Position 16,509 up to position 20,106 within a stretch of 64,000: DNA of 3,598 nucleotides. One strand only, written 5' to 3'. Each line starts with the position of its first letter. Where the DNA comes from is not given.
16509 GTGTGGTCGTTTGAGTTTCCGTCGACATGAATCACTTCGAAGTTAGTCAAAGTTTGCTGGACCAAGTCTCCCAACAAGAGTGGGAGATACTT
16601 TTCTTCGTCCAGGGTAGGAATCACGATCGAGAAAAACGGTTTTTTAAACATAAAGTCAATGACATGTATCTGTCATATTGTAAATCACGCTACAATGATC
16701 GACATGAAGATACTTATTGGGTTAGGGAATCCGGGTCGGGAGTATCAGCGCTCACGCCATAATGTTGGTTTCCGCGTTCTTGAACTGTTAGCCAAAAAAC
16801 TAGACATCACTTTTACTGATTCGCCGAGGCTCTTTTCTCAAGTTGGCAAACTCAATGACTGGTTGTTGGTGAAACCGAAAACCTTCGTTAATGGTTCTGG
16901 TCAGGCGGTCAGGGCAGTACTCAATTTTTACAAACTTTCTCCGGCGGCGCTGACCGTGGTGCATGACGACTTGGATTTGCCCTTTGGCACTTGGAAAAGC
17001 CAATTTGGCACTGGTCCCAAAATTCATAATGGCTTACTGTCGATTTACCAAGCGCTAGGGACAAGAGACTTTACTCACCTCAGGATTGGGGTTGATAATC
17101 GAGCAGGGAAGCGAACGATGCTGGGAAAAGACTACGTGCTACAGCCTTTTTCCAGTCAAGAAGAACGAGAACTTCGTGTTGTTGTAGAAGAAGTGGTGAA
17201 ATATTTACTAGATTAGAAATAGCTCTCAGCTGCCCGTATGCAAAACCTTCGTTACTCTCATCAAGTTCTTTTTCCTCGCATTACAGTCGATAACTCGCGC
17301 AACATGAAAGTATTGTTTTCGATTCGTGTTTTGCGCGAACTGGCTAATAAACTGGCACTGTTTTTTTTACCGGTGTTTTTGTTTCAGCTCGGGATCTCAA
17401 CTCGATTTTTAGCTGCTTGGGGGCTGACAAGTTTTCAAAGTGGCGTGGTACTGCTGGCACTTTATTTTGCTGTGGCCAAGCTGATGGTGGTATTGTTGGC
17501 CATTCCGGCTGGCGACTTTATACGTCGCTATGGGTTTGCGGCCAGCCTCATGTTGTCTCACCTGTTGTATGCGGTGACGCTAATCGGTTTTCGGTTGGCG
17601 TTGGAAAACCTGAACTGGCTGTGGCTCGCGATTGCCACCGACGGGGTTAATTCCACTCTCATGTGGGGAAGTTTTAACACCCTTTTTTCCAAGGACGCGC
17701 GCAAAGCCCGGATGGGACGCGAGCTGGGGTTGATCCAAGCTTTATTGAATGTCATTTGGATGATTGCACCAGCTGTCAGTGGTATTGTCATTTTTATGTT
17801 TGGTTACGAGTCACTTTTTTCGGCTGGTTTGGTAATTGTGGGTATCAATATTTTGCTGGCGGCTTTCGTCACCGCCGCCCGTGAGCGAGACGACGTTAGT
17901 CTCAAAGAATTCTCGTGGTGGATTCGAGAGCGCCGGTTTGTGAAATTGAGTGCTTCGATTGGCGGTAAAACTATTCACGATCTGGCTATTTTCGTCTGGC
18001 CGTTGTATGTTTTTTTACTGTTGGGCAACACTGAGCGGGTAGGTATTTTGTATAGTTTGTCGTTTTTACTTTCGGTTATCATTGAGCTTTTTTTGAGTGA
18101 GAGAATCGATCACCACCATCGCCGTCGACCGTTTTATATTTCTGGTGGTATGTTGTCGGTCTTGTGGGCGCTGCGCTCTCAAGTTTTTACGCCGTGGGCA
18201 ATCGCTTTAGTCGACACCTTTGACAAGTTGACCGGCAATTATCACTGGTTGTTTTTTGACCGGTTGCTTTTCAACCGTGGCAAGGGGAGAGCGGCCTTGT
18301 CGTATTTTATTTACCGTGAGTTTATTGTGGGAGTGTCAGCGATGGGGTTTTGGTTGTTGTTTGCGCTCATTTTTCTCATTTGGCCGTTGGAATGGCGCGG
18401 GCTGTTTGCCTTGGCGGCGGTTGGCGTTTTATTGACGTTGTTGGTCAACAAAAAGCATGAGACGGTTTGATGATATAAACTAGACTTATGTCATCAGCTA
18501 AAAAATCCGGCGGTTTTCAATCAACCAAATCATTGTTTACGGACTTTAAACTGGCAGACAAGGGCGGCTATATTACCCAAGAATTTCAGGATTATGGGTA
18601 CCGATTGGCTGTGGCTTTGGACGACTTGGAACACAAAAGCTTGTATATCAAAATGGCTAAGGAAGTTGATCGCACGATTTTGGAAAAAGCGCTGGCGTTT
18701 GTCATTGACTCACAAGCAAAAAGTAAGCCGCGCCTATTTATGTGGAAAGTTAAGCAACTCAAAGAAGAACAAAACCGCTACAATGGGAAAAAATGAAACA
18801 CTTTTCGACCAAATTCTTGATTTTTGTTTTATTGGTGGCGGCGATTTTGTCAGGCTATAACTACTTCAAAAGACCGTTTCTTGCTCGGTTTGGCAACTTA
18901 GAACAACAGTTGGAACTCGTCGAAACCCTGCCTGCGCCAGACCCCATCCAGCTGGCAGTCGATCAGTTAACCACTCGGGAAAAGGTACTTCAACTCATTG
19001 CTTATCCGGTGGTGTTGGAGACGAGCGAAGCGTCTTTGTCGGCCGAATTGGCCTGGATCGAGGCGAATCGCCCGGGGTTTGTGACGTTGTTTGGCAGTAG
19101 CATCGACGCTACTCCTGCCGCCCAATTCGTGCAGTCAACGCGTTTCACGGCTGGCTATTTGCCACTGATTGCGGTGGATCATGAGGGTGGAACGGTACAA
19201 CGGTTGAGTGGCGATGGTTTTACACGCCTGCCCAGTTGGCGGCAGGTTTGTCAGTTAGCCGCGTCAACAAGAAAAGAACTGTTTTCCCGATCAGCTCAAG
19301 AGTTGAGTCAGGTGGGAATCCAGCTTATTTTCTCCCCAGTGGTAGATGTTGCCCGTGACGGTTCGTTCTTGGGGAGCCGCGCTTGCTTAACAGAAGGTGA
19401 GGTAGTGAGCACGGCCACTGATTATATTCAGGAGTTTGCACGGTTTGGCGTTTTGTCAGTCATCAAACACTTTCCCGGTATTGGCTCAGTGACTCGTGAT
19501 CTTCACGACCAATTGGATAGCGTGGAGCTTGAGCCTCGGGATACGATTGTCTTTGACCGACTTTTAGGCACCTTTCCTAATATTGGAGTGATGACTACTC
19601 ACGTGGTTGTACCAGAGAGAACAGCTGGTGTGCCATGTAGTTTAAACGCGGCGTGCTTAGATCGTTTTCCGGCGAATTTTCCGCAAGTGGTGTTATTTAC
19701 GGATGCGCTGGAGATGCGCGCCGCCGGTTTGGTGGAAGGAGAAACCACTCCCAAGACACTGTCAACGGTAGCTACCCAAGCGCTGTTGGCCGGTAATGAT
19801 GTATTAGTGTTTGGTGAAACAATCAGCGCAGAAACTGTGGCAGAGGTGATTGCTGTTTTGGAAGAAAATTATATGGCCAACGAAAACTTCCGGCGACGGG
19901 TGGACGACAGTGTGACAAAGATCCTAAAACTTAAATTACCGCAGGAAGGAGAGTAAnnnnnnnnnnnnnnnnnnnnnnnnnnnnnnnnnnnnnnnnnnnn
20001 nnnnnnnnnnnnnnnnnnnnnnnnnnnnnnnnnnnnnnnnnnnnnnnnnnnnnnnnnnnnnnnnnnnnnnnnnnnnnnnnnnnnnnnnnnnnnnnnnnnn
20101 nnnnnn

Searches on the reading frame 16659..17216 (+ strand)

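Call 60: search_protein_families(library=pfam, proteins=[window:16659-17216:+], max_evalue=0.01)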
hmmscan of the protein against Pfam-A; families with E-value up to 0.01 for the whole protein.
window:16659-17216:+ (185 aa): 1 family
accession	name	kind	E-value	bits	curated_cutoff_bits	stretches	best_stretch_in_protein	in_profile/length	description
PF01195.25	Pept_tRNA_hydro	-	4.1e-49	167.3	27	1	18-182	1-166/183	Peptidyl-tRNA hydrolase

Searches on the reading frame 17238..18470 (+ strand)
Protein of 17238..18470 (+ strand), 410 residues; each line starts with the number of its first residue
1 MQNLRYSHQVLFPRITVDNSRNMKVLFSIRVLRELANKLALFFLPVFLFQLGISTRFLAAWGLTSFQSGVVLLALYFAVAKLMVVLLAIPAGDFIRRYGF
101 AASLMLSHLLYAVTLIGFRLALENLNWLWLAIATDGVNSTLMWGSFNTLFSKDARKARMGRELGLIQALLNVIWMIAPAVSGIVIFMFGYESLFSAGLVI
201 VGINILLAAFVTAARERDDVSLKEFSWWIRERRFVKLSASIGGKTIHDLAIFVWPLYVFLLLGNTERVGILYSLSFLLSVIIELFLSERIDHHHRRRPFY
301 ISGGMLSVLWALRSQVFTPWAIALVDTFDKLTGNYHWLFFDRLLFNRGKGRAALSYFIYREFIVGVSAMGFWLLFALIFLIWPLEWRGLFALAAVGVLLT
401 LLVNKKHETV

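Call 72: search_protein_families(library=pfam, proteins=[window:17238-18470:+], max_evalue=0.001)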
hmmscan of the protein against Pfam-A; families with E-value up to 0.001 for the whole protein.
window:17238-18470:+ (410 aa): 1 family
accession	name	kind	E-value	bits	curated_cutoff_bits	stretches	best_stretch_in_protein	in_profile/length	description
PF07690.21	MFS_1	-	5.9e-10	39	33.4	1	35-316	10-291/347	Major Facilitator Superfamily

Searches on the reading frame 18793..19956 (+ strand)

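Call 72: search_protein_families(library=pfam, proteins=[window:18793-19956:+], max_evalue=0.001)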
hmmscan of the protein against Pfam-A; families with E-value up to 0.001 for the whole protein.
window:18793-19956:+ (387 aa): 1 family
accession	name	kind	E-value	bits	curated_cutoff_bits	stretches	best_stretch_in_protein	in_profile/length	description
PF00933.27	Glyco_hydro_3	-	1.8e-30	106.9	27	1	60-379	1-315/316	Glycosyl hydrolase family 3 N terminal domain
